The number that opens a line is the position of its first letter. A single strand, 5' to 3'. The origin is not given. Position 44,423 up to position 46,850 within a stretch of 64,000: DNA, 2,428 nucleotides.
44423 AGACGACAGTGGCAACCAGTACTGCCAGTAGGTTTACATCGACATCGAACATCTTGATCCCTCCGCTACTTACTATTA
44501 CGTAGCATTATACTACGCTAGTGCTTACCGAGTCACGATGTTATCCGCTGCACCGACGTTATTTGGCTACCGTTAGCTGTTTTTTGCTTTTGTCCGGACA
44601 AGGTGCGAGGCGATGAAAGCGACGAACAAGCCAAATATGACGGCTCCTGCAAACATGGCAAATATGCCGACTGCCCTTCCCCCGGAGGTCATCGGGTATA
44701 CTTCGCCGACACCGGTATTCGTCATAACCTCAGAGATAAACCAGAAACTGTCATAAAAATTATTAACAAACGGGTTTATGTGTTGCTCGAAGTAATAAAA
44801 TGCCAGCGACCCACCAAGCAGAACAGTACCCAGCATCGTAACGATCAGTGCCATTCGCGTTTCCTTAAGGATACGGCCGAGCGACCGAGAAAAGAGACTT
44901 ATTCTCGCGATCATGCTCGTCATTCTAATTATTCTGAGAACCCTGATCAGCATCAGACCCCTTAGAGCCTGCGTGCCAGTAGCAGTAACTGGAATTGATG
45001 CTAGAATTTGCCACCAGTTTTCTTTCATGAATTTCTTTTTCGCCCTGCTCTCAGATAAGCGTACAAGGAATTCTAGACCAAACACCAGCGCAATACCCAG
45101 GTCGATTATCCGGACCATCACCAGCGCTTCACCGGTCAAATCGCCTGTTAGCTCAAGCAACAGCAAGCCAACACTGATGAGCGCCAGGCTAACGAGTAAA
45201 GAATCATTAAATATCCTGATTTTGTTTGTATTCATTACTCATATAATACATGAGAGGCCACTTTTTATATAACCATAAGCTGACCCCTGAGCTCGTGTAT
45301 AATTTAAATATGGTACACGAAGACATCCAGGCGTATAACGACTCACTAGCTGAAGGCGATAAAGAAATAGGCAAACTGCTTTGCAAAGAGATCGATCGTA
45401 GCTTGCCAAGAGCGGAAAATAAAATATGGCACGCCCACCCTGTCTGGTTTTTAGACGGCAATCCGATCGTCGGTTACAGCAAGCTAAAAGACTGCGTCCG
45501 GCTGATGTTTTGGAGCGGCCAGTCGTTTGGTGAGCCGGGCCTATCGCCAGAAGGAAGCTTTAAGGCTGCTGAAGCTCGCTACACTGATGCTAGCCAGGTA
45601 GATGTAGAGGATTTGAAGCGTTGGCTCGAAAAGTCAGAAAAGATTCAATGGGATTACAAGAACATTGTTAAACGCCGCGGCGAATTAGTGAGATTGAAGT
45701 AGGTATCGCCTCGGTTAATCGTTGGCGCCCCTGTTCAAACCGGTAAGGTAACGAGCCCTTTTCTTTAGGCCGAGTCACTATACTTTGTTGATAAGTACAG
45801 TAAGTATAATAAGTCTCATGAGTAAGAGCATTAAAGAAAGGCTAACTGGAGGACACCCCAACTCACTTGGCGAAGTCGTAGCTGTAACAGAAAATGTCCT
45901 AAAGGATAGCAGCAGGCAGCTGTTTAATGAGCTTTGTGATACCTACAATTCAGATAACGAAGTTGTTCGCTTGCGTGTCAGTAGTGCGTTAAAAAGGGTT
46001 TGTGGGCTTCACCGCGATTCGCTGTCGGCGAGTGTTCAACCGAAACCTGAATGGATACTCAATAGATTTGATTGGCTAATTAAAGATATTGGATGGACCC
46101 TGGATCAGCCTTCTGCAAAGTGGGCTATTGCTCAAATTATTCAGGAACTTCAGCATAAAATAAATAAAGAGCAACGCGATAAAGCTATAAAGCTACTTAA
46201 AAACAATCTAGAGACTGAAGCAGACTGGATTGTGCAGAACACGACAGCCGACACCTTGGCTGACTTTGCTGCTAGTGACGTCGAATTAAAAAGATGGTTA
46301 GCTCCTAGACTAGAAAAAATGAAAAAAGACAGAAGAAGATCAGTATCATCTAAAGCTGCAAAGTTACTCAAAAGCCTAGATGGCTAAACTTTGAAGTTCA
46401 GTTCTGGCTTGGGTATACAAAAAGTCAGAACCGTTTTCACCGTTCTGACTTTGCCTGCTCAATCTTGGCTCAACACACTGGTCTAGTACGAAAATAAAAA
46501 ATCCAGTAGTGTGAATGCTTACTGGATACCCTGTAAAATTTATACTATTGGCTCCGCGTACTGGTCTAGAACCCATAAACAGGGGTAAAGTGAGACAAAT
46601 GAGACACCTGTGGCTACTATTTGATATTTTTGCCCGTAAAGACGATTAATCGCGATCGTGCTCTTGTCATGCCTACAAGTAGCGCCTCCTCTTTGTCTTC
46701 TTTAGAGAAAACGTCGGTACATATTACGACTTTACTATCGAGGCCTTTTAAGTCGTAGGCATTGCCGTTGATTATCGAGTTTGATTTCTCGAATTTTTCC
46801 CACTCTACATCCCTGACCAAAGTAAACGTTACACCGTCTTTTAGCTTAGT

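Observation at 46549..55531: Decayed integrative island next to tRNA-Asn acting as a defence island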

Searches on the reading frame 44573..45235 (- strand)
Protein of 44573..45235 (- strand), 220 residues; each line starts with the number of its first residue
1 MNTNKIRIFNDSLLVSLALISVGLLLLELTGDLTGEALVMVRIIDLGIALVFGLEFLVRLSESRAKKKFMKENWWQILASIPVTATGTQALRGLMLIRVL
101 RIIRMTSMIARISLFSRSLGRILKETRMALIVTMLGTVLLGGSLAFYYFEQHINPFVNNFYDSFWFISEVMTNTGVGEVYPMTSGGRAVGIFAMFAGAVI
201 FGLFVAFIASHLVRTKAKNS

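Call 7: search_protein_families(library=pfam, proteins=[window:44573-45235:-], max_evalue=0.01)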
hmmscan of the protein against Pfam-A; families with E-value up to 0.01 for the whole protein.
window:44573-45235:- (220 aa): 2 families
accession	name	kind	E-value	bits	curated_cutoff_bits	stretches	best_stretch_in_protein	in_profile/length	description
PF00520.37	Ion_trans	-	4.9e-18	65.6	25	1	13-218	7-239/241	Ion transport protein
PF07885.22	Ion_trans_2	-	8.9e-10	38.8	22.5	1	138-212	6-77/79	Ion channel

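Call 48: find_homologous_proteins(query=window:44573-45235:-)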
Query window:44573-45235:- (220 aa): 20 proteins with E <= 0.001 among 1510 candidates.
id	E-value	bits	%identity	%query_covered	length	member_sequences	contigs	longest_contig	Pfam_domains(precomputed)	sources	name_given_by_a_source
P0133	3.3e-132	456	100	100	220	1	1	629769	PF00520.38,PF07885.23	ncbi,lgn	-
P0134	1.7e-106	372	79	100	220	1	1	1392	PF00520.38,PF07885.23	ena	-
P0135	2.4e-103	362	75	100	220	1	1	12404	PF00520.38,PF07885.23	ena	-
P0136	3.3e-103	362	75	100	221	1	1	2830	PF00520.38,PF07885.23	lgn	-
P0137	5.4e-102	358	74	99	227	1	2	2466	PF00520.38,PF07885.23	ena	-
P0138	4.3e-100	352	74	100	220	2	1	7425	PF00520.38,PF07885.23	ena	-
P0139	2.7e-98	346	74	100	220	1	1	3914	PF00520.38,PF07885.23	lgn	-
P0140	1.1e-97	344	73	100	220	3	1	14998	PF00520.38,PF07885.23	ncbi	-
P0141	9.0e-96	337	71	98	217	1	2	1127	PF00520.38,PF07885.23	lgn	-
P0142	1.4e-95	337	73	98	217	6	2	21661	PF00520.38,PF07885.23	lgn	-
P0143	2.2e-94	333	70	98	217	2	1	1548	PF00520.38,PF07885.23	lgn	-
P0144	9.2e-94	331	70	100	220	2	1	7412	PF00520.38,PF07885.23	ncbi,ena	-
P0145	1.8e-93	330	69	99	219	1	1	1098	PF00520.38,PF07885.23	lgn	-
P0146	2.4e-93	330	69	98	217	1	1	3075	PF00520.38,PF07885.23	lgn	-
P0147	6.6e-90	318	73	94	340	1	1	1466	PF06808.19,PF00520.38,PF07885.23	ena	-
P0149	3.2e-87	310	65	98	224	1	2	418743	PF00520.38,PF07885.23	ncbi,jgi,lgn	-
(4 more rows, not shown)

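Call 49: find_encoding_contigs(protein=P0149, flank=10000, max_places=2)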
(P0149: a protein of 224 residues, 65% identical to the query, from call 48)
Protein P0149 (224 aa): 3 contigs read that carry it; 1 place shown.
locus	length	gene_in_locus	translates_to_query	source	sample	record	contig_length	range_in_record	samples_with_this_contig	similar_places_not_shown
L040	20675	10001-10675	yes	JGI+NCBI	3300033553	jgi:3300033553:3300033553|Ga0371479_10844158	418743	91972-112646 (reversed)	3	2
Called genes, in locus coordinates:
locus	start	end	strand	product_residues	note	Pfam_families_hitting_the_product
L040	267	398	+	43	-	-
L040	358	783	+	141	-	-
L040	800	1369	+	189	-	PF02572:CobA_CobO_BtuR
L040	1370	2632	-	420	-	PF02195:ParB_N (faint)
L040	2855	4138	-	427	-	PF13439:Glyco_transf_4, PF13579:Glyco_trans_4_4 (weak), PF20706:GT4-conflict, PF00534:Glycos_transf_1, PF13692:Glyco_trans_1_4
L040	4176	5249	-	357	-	-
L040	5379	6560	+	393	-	PF02449:Glyco_hydro_42 (faint)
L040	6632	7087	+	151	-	PF01668:SmpB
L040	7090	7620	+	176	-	PF00293:NUDIX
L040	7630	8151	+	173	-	PF01988:VIT1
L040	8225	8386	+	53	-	-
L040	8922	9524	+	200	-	-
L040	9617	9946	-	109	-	-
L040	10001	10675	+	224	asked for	PF00520:Ion_trans, PF07885:Ion_trans_2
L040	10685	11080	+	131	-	-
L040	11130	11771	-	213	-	PF00265:TK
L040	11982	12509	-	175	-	-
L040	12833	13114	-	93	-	-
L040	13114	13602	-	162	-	PF01988:VIT1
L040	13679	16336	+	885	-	PF00873:ACR_tran, PF03176:MMPL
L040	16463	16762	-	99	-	PF00581:Rhodanese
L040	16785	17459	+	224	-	PF09335:VTT_dom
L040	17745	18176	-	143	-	-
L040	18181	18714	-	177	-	-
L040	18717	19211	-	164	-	PF04214:DUF411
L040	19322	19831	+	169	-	PF12840:HTH_20, PF01022:HTH_5, PF12802:MarR_2 (weak), PF04945:YHS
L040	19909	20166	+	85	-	PF09851:SHOCT (weak)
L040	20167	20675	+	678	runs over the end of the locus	PF00122:E1-E2_ATPase, PF00702:Hydrolase, PF08282:Hydrolase_3 (weak)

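Call 50: find_encoding_contigs(protein=P0142, flank=10000, max_places=2)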
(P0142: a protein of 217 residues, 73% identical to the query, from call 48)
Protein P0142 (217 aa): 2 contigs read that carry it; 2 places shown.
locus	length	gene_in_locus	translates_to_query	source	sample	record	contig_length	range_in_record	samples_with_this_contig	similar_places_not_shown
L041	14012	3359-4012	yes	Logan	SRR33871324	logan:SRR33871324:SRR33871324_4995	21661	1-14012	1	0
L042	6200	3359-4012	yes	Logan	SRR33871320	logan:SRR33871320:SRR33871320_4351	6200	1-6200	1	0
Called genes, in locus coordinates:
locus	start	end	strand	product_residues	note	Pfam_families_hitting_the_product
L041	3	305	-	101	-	?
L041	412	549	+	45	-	-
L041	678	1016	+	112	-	-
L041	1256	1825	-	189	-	PF01725:Ham1p_like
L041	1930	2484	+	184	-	-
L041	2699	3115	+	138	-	PF00173:Cyt-b5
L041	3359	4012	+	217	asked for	PF00520:Ion_trans, PF07885:Ion_trans_2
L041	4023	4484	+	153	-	PF13563:2_5_RNA_ligase2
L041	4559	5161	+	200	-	PF00730:HhH-GPD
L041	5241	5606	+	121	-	PF00293:NUDIX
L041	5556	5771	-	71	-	-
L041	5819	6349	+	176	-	PF00300:His_Phos_1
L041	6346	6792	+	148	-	-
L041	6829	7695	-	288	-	PF00781:DAGK_cat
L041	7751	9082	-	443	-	PF00209:SNF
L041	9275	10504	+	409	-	PF00270:DEAD, PF04851:ResIII, PF13245:AAA_19 (faint), PF16203:ERCC3_RAD25_C (weak), PF00271:Helicase_C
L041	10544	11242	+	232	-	PF00005:ABC_tran, PF02463:SMC_N (faint)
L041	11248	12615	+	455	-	PF12704:MacB_PCD, PF02687:FtsX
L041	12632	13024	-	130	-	-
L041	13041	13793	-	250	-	PF01145:Band_7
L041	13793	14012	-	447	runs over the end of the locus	PF00574:CLP_protease (weak), PF01972:SDH_protease (weak), PF25145:NfeD1b_N, PF24961:NfeD_membrane, PF01957:NfeD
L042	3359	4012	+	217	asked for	PF00520:Ion_trans, PF07885:Ion_trans_2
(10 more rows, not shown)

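Call 51: find_encoding_contigs(protein=P0140, flank=10000, max_places=2)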
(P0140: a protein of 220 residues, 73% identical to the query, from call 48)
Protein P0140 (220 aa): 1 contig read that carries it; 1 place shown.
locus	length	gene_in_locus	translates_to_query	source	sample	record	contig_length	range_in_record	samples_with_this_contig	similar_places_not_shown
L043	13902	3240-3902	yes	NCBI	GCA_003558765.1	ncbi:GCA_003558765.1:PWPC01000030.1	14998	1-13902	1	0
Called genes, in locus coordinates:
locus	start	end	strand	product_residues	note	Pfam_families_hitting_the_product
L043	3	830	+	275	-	?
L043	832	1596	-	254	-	-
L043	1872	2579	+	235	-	-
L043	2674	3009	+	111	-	PF00520:Ion_trans (weak), PF07885:Ion_trans_2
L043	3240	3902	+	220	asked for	PF00520:Ion_trans, PF07885:Ion_trans_2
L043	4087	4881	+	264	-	-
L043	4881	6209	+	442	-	PF13473:Cupredoxin_1 (faint), PF07732:Cu-oxidase_3, PF00394:Cu-oxidase, PF07731:Cu-oxidase_2, PF07732:Cu-oxidase_3 (weak)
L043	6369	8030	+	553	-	PF00005:ABC_tran, PF02463:SMC_N (faint), PF13555:AAA_29 (faint), PF00931:NB-ARC (faint), PF13401:AAA_22 (faint), PF12848:ABC_tran_Xtn (faint), PF00005:ABC_tran, PF13304:AAA_21 (weak)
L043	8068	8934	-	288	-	PF00781:DAGK_cat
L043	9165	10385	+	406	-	PF00270:DEAD, PF04851:ResIII, PF13245:AAA_19 (faint), PF00271:Helicase_C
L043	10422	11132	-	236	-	PF01145:Band_7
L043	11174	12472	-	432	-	PF00574:CLP_protease (weak), PF25145:NfeD1b_N, PF24961:NfeD_membrane, PF01957:NfeD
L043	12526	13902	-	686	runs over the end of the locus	-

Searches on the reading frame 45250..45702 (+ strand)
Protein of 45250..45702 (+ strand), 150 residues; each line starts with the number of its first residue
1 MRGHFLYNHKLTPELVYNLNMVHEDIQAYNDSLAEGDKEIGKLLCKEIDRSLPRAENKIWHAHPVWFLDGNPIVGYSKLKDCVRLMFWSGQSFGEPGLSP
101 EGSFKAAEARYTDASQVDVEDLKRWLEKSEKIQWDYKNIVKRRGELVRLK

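Call 7: search_protein_families(library=pfam, proteins=[window:45250-45702:+], max_evalue=0.01)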
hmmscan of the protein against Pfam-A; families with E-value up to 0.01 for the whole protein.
window:45250-45702:+ (150 aa): 1 family
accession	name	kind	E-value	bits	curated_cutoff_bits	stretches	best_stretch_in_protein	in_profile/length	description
PF08818.16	DUF1801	-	8.9e-06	26.5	27.2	1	38-128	2-83/85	Domain of unknown function (DU1801)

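Call 24: find_encoding_contigs(protein=window:45250-45702:+, flank=10000, max_places=10)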
Protein window:45250-45702:+ (150 aa): 1 contig read that carries it; 1 place shown.
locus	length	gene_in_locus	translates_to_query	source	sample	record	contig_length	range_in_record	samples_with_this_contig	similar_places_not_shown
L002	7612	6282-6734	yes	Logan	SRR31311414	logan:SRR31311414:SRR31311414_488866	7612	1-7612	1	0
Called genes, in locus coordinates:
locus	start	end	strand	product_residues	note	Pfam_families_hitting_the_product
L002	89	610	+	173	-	PF04214:DUF411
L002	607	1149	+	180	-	-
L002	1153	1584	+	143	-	-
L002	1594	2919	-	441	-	PF13473:Cupredoxin_1 (faint), PF07732:Cu-oxidase_3, PF07731:Cu-oxidase_2, PF00394:Cu-oxidase, PF07732:Cu-oxidase_3 (weak)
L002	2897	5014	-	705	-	PF02239:Cytochrom_D1 (faint), PF21783:YNCE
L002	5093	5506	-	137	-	PF08570:DUF1761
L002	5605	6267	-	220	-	PF00520:Ion_trans, PF07885:Ion_trans_2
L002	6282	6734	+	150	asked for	PF08818:DUF1801 (weak)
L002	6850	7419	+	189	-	-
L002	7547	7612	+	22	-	?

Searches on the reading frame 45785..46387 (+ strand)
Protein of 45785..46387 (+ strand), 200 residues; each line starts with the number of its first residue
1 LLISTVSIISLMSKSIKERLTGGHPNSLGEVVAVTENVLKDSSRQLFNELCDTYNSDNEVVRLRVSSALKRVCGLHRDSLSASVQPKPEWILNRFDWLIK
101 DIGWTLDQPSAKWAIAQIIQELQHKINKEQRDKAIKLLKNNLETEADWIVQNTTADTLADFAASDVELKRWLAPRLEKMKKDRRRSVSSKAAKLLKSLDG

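Call 7: search_protein_families(library=pfam, proteins=[window:45785-46387:+], max_evalue=0.01)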
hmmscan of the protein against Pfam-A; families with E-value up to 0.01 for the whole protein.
window:45785-46387:+ (200 aa): 1 family
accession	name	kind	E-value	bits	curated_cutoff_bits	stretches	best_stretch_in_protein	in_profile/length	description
PF13646.12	HEAT_2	-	0.0058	17.3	27.7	0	110-187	15-82/88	HEAT repeats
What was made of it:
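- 45785..46387 (+): 200-aa low-GC gene outside the repeats; probably older cargo of the same hotspot. Only a sub-threshold HEAT_2 hit (call 7).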

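Call 23: find_encoding_contigs(protein=window:45785-46387:+, flank=10000, max_places=10)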
Protein window:45785-46387:+ (200 aa): no gene with exactly this product is on record in the collection.

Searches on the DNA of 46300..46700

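Call 19: search_rna_families(source=window, start=46300, end=46700, threshold=evalue, max_evalue=10, show_alignments=3)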
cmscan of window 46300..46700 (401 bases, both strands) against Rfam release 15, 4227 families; matches with E-value up to 10: 3.
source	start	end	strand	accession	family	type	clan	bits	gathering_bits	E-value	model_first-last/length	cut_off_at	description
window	46300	46451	+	RF02857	30_255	Gene; sRNA;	-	18.2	197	1.8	52-213/213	5'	Leptospira sRNA 30_255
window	46490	46579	-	RF04312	trpB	Cis-reg;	-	17.6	59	6.2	1-107/107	no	trpB ncRNA motif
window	46354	46398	+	RF02726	sno_ZL63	Gene; snRNA; snoRNA; CD-box;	-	16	50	1.7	1-43/43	no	Small nucleolar RNA ZL63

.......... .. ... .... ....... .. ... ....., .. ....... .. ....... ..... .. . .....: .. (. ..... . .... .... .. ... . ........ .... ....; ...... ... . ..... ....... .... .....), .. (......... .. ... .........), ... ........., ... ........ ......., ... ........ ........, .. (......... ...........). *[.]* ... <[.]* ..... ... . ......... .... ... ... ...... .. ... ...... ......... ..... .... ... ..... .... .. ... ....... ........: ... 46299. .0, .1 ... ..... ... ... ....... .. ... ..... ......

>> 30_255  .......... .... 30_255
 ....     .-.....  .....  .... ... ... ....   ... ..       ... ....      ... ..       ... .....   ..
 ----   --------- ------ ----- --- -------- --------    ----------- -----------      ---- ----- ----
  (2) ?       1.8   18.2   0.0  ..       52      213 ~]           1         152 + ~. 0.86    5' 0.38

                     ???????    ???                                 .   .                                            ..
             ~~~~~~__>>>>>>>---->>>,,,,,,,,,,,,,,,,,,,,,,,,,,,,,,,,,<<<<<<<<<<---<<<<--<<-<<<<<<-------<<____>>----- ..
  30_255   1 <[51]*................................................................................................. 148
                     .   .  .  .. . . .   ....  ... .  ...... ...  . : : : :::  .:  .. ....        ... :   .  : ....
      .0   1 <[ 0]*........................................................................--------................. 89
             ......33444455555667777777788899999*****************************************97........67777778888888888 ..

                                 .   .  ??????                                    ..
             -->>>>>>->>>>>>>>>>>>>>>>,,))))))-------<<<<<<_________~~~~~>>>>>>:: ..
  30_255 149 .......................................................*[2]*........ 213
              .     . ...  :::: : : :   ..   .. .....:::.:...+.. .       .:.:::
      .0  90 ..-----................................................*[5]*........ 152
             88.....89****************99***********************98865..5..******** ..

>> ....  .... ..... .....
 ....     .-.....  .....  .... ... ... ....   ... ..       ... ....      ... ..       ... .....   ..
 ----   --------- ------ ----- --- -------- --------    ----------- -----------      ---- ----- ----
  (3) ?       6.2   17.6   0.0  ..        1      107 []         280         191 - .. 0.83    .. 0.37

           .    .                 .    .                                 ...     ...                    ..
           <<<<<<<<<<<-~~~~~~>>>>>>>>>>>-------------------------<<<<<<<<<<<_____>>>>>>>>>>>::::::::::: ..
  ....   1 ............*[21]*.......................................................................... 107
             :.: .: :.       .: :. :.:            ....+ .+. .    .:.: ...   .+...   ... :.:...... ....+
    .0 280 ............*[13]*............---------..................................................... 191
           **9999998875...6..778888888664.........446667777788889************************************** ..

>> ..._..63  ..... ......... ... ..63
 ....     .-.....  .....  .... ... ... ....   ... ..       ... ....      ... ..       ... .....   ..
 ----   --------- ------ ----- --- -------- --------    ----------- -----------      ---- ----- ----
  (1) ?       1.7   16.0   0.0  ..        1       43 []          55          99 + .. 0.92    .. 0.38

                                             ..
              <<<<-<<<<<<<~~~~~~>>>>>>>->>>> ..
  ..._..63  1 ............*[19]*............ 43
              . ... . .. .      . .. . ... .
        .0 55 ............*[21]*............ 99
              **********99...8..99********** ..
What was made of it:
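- Rfam finds no tRNA-like hit at the fragment (call 19).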

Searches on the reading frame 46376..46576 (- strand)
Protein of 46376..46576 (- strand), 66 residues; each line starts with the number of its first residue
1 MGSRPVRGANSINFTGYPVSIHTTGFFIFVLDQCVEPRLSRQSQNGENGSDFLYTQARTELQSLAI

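Call 7: search_protein_families(library=pfam, proteins=[window:46376-46576:-], max_evalue=0.01)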
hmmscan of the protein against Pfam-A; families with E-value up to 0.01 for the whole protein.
window:46376-46576:- (66 aa): 0 families
